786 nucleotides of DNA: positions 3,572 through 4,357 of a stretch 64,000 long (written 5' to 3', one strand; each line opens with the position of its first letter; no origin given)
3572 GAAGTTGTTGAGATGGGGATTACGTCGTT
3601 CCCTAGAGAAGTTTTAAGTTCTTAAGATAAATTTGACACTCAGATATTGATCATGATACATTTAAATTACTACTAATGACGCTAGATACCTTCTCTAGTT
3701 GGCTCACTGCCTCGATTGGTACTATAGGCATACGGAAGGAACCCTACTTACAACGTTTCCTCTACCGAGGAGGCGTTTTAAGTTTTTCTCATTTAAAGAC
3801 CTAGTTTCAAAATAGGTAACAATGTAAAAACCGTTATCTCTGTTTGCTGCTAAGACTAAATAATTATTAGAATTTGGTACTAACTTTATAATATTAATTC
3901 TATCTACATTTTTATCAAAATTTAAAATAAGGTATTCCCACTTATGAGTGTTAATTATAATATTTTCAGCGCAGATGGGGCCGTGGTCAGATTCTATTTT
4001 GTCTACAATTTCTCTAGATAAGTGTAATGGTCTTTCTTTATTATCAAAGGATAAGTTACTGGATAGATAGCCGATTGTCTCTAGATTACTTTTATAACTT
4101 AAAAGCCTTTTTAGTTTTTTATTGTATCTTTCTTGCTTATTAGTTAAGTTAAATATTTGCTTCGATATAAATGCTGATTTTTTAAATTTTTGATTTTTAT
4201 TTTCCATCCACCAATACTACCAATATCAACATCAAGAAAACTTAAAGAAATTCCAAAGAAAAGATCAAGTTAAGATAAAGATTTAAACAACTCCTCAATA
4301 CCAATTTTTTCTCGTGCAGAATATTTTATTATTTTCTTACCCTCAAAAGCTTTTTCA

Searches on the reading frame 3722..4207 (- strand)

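Call 14: search_protein_families(library=ncbifam, proteins=[window:3722-4207:-], max_evalue=1)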
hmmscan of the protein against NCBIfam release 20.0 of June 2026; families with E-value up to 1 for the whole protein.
window:3722-4207:- (161 aa): 0 families

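Call 82: search_protein_families(library=pfam, proteins=[window:3722-4204:-], max_evalue=1)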
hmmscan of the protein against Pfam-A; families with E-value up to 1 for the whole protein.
window:3722-4204:- (160 aa): 3 families
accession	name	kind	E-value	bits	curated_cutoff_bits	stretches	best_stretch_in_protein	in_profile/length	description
PF18810.6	PBECR2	-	0.072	13.8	27.1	1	98-148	66-114/120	phage-Barnase-EndoU-ColicinE5/D-RelE like nuclease2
PF04073.20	tRNA_edit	-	0.14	12.7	25.5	1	117-150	26-58/123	Aminoacyl-tRNA editing domain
PF12576.13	DUF3754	-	0.17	12.3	27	1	11-39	103-131/137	Protein of unknown function (DUF3754)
